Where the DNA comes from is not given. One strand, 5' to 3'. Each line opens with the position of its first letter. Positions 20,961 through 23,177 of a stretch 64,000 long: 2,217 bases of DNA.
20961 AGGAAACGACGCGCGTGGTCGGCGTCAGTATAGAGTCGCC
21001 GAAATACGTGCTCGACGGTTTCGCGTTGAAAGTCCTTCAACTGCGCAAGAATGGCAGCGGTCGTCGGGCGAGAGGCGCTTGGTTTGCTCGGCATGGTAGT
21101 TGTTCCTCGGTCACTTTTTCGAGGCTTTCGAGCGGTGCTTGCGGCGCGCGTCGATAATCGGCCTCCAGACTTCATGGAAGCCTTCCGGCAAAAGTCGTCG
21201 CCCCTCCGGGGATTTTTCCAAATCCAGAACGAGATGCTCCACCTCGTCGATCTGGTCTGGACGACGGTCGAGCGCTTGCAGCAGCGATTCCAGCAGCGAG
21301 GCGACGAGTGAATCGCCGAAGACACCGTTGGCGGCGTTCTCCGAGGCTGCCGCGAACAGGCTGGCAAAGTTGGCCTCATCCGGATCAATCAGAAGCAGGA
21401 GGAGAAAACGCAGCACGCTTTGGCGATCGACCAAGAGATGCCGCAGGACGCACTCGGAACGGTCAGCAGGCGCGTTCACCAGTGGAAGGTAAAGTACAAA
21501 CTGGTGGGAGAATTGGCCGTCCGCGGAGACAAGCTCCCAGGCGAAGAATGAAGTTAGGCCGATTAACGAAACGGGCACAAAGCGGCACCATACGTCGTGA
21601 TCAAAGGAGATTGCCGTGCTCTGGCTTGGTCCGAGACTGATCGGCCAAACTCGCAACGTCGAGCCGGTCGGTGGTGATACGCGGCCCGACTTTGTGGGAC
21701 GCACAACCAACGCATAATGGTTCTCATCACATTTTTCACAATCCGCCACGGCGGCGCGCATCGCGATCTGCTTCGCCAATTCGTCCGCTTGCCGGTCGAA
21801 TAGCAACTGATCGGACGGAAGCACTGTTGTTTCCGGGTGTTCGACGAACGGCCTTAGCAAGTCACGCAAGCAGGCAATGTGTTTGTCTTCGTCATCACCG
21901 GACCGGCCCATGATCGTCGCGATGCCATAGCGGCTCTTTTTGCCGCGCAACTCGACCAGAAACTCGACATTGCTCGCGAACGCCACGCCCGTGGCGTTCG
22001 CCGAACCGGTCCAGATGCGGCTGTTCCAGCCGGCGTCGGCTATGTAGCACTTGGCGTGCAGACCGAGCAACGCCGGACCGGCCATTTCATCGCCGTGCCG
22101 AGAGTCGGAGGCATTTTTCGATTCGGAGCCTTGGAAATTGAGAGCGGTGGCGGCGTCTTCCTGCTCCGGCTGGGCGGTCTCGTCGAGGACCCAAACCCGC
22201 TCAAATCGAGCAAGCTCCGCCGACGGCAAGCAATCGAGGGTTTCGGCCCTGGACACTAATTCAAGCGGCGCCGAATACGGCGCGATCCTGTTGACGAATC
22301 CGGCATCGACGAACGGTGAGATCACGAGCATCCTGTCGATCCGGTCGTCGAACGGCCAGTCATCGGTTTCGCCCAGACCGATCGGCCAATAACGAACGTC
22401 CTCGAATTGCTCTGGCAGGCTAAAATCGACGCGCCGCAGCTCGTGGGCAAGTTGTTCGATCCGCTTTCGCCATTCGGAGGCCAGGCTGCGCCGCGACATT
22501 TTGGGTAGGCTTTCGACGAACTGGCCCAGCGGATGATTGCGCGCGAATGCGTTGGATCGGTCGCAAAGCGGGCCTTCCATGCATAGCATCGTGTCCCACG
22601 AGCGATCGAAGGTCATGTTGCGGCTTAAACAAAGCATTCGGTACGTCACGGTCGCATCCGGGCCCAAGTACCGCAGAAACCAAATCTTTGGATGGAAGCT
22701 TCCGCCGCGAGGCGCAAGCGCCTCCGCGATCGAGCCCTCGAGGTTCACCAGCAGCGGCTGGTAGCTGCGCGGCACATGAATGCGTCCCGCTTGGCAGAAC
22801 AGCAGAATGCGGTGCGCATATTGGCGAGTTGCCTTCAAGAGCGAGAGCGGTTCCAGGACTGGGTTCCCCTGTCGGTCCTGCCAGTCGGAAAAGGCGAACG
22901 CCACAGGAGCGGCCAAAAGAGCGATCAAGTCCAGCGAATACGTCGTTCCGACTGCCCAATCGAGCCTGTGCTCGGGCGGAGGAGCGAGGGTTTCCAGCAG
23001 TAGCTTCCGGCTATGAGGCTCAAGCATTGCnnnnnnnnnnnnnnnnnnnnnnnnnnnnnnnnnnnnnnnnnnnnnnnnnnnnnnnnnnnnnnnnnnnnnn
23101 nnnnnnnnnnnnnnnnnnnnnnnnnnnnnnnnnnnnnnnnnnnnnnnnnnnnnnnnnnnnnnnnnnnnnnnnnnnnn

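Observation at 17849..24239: Tightly coupled operon of an unknown protein, a two-HKD PLD nuclease and an SF2 helicase: best candidate for an anti-phage defence system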

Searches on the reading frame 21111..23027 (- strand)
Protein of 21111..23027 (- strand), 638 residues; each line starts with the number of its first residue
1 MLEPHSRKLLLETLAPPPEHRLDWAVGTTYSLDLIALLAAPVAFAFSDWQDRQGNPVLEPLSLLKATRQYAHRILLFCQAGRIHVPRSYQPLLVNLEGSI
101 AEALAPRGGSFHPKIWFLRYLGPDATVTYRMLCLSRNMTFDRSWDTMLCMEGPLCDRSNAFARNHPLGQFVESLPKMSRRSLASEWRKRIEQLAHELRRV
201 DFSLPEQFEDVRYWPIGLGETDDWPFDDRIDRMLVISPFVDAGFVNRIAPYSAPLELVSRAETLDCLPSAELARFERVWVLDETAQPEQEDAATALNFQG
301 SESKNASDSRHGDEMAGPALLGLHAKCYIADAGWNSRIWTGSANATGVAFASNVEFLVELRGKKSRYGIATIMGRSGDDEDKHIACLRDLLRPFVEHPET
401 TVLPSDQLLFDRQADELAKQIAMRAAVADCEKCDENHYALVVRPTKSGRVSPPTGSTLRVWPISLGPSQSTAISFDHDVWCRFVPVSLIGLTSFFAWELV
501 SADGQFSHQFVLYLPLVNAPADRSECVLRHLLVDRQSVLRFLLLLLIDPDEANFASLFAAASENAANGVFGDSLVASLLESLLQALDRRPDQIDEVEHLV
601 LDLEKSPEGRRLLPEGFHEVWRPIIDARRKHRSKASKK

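Call 3: search_protein_families(library=padloc, proteins=[window:21111-23027:-], max_evalue=0.01)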
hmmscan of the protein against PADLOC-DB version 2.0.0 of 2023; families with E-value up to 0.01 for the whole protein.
window:21111-23027:- (638 aa): 2 families
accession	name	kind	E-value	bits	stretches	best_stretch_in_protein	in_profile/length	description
PDLC03829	ZacB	-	3.4e-161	536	1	1-631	1-584/586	-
PDLC02585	DrmC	-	0.0033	15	1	323-364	194-232/253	DrmC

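Call 4: search_protein_families(library=pfam, proteins=[window:21111-23027:-], max_evalue=0.01)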
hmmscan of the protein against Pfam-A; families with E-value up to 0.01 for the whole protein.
window:21111-23027:- (638 aa): 1 family
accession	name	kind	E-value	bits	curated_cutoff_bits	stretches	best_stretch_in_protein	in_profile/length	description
PF13091.12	PLDc_2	-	0.00026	21.3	27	1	322-364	80-119/132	PLD-like domain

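Call 5: search_protein_families(library=ncbifam, proteins=[window:21111-23027:-], max_evalue=0.01)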
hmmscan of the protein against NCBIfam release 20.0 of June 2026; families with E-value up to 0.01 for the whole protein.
window:21111-23027:- (638 aa): 1 family
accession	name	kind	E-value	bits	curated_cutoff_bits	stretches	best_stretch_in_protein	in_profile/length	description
NF038319.1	DISARM_DrmC_I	equivalog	0.00091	18.8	133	1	319-364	183-222/236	DISARM system phospholipase D-like protein DrmC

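Call 21: search_solved_structures(query=window:21111-23027:-, max_evalue=0.1)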
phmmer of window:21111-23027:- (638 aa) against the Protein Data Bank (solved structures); distinct sequences matched with E-value up to 0.1: 0.

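Call 53: find_homologous_proteins(query=window:21111-23027:-, max_evalue=1e-10)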
Query window:21111-23027:- (638 aa): 2159 proteins with E <= 1e-10 among 8000 candidates; the best 120 are listed.
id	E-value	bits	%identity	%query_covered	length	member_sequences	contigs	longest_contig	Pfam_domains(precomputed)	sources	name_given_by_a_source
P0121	0.0e+0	1348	92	100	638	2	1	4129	-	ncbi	-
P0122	0.0e+0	1183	81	98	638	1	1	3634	-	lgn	-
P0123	0.0e+0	1181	81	98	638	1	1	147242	-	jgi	jgi:hypothetical protein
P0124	3.6e-265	900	63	100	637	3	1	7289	PF13091.13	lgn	-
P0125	3.5e-256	870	62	100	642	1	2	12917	-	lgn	-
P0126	2.8e-255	867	61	99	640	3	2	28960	PF13091.13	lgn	-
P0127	3.3e-253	860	61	100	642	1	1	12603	-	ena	-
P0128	1.2e-226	773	56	99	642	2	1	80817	PF13091.13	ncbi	-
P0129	7.6e-226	770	59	94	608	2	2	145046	-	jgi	-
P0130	3.5e-223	761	56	99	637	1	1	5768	PF13091.13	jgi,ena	-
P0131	2.6e-219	748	53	100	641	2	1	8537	-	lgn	-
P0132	1.6e-214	733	52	100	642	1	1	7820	-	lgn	-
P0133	4.8e-214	731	53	100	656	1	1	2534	-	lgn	-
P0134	6.3e-214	731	54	100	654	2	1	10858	-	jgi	jgi:hypothetical protein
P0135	2.5e-213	729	52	100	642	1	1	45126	PF13091.13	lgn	-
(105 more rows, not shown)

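Call 67: predict_structure(alignment_id=A3)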
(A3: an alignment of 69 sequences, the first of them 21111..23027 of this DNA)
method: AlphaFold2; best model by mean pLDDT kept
length: 638 residues; sequences in the alignment: 69
mean_pLDDT: 82.4   pTM: 0.83
mean pLDDT of the five models: 82.4, 82.1, 80.0, 77.2, 77.0
residues with pLDDT >= 90: 325; 70-90: 189; 50-70: 65; < 50: 59
segments of 3 or more residues with pLDDT < 50: 1-5, 286-317, 551-553, 559-573
pLDDT, mean of each block of 10 residues (from residue 1): 54 81 91 70 56 64 78 91 81 84 94 95 93 85 84 86 94 95 95 97 90 93 88 96 93 94 89 94 56 27 29 44 91 95 96 96 93 70 75 80 79 95 96 91 95 95 93 93 93 95 96 94 84 83 75 49 38 64 85 87 88 87 91 71
secondary structure, 60 per line:
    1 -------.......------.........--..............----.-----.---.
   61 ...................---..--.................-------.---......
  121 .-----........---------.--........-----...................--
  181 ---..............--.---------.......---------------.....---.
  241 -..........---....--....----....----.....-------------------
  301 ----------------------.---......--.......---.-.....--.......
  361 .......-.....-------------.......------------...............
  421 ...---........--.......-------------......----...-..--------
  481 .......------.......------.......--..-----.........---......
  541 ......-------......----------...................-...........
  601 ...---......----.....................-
elements in order: H8-14 E21-29 H34-45 H60-73 E74-79 H87-99 E100-103 E115-121 E127-134 E147-154 H160-177 H184-197 E210-216 E232-236 H242-251 E255-258 H261-264 H269-272 E277-281 E327-332 E335-341 H347-351 E354-363 H364-367 H369-373 H387-390 E391-393 H406-423 E427-434 E437-443 E457-462 E481-487 E494-500 E507-513 H523-531 H535-546 H554-559 H570-588 H590-603 H607-612 H617-637

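Call 70: fold_search(model_id=the predicted structure, library=pdb)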
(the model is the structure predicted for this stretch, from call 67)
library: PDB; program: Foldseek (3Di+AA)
matches with E <= 10: 663; with E <= 0.001: 25
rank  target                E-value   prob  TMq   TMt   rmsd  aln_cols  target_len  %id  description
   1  5nwa_A                3.6e-07  1.00  0.31  0.42   7.6       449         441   10  Crystal structure of the complex of Tdp1 with duplex DNA (released 2018-01-10)
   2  1rg1_A                8.3e-07  1.00  0.31  0.43   7.1       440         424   10  Crystal structure of human Tyrosyl-DNA Phosphodiesterase complexed with vanadate, octopamine, and tetranucleotide AGTT (released 2004-03-02)
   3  1q32_B                2.8e-06  1.00  0.32  0.46   7.5       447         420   11  Crystal Structure Analysis of the Yeast Tyrosyl-DNA Phosphodiesterase (released 2004-09-07)
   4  1q32_C                2.9e-06  1.00  0.32  0.47   7.0       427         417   10  Crystal Structure Analysis of the Yeast Tyrosyl-DNA Phosphodiesterase (released 2004-09-07)
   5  3sq7_B                3.4e-06  1.00  0.31  0.44   7.0       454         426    9  Crystal Structure Analysis of the Yeast Tyrosyl-DNA Phosphodiesterase H432N_Glu Mutant (released 2011-12-28)
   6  3sq5_C                3.8e-06  1.00  0.31  0.44   7.7       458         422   10  Crystal Structure Analysis of the Yeast Tyrosyl-DNA Phosphodiesterase H432N Mutant (released 2011-12-28)
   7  3sq3_B                4.7e-06  1.00  0.31  0.44   8.1       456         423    9  Crystal Structure Analysis of the Yeast Tyrosyl-DNA Phosphodiesterase H182A Mutant (released 2011-12-28)
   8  3sq5_D                5.5e-06  1.00  0.32  0.46   6.7       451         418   10  Crystal Structure Analysis of the Yeast Tyrosyl-DNA Phosphodiesterase H432N Mutant (released 2011-12-28)
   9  3sq7_A                6.8e-06  1.00  0.32  0.45   7.0       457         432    9  Crystal Structure Analysis of the Yeast Tyrosyl-DNA Phosphodiesterase H432N_Glu Mutant (released 2011-12-28)
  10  7e0m_A                7.1e-06  1.00  0.27  0.41  10.6       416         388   10  Crystal structure of phospholipase D (released 2021-12-22)
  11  3sq7_C                8.3e-06  1.00  0.32  0.44   6.9       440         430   10  Crystal Structure Analysis of the Yeast Tyrosyl-DNA Phosphodiesterase H432N_Glu Mutant (released 2011-12-28)
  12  3sq3_A                8.8e-06  1.00  0.33  0.46   7.8       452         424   10  Crystal Structure Analysis of the Yeast Tyrosyl-DNA Phosphodiesterase H182A Mutant (released 2011-12-28)
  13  3sq5_A                1.1e-05  1.00  0.31  0.44   7.8       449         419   11  Crystal Structure Analysis of the Yeast Tyrosyl-DNA Phosphodiesterase H432N Mutant (released 2011-12-28)
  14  3sq5_B                1.3e-05  1.00  0.31  0.45   7.4       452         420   10  Crystal Structure Analysis of the Yeast Tyrosyl-DNA Phosphodiesterase H432N Mutant (released 2011-12-28)
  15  3sq7_D                1.3e-05  1.00  0.32  0.45   6.6       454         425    8  Crystal Structure Analysis of the Yeast Tyrosyl-DNA Phosphodiesterase H432N_Glu Mutant (released 2011-12-28)
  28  7clg_B                1.2e-03  1.00  0.16  0.13  11.4       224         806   15  Crystal structure of the ATP-dependent restriction endonuclease SauUSI (released 2021-01-20)
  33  7clg_A                3.2e-03  1.00  0.16  0.12  10.6       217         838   16  Crystal structure of the ATP-dependent restriction endonuclease SauUSI (released 2021-01-20)
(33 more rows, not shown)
